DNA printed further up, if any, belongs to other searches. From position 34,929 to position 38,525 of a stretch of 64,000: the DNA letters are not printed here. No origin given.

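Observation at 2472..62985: Three hairpin-repeat families fill the intergenic DNA, almost all in one orientation regardless of gene strand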

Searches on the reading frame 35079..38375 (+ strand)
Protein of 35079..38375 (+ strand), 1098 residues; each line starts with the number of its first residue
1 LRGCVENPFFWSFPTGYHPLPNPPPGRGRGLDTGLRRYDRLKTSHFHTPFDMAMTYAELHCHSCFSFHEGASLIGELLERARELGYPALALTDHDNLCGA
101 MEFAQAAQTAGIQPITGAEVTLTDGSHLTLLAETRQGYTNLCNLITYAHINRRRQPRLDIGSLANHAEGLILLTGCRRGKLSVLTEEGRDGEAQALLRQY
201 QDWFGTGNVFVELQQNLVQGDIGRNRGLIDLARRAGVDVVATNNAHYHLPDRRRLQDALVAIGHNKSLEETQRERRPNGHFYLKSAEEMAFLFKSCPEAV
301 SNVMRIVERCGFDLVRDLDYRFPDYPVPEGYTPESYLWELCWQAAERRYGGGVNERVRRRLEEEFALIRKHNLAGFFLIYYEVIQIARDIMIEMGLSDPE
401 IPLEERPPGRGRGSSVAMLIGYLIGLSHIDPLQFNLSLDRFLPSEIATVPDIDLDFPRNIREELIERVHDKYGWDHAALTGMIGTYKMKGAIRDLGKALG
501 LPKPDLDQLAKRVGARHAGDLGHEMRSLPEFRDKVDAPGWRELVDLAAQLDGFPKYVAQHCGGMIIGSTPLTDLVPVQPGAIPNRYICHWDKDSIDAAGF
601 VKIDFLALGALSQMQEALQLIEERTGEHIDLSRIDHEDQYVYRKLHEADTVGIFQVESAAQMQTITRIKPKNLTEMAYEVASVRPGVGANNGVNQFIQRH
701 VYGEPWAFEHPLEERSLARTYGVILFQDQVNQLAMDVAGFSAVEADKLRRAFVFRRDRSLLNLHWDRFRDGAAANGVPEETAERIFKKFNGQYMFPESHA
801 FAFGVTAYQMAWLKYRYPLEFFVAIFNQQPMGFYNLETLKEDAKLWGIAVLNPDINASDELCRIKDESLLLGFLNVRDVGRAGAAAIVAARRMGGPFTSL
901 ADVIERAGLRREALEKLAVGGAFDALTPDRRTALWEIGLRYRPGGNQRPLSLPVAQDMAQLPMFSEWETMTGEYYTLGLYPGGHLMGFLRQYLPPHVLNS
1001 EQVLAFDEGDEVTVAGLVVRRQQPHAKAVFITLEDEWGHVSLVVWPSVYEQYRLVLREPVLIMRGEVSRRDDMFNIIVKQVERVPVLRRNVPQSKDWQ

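Call 11: search_protein_families(library=ncbifam, proteins=[window:35079-38375:+])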
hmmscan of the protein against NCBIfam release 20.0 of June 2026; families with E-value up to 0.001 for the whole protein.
window:35079-38375:+ (1098 aa): 17 families
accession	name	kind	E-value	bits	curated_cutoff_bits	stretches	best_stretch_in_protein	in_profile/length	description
NF004225.0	PRK05672.1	subfamily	6.7e-260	865.4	939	1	53-1097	3-1046/1047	error-prone DNA polymerase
NF004226.0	PRK05673.1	equivalog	1.7e-216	721.7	1002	1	53-1084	3-1062/1146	DNA polymerase III subunit alpha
NF005298.0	PRK06826.1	equivalog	6.9e-201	669.8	1260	1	53-1084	2-1072/1151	DNA polymerase III subunit alpha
TIGR00594.1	polc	superfamily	3.7e-198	660.9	434.35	1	57-1045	2-1022/1022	DNA polymerase III subunit alpha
NF005377.0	PRK06920.1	equivalog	1e-157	526.9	1806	1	54-1084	1-1023/1108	DNA polymerase III subunit alpha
NF005617.0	PRK07374.1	equivalog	3.9e-149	498.7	1653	1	54-930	1-897/1170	DNA polymerase III subunit alpha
NF005582.0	PRK07279.1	equivalog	4.5e-114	382.5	1279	2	251-1084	162-964/1033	DNA polymerase III subunit alpha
NF007079.0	PRK09532.1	equivalog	8.8e-108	361.7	1525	1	54-788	1-767/876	DNA polymerase III subunit alpha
NF005516.0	PRK07135.1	equivalog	2.2e-104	350.5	1084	2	298-917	194-803/974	DNA polymerase III DnaE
NF004550.0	PRK05898.1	equivalog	2.8e-102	343.6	1182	2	238-926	136-809/971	DNA polymerase III subunit alpha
NF001688.0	PRK00448.1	equivalog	4.2e-41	140.6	873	4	125-384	614-880/1445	PolC-type DNA polymerase III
TIGR01405.1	polC_Gram_pos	equivalog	1.8e-36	125.3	1043.45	4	125-381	380-642/1211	DNA polymerase III subunit alpha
NF005616.0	PRK07373.1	equivalog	6.8e-31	107.3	646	2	795-937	38-183/449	DNA polymerase III subunit alpha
NF041577.1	nside_bi_sphtase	equivalog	6.3e-10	38.7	400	1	55-123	2-68/276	3',5'-nucleoside bisphosphate phosphatase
NF038032.1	CehA_McbA_metalo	domain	9.1e-06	25.3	80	1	57-133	5-81/315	CehA/McbA family metallohydrolase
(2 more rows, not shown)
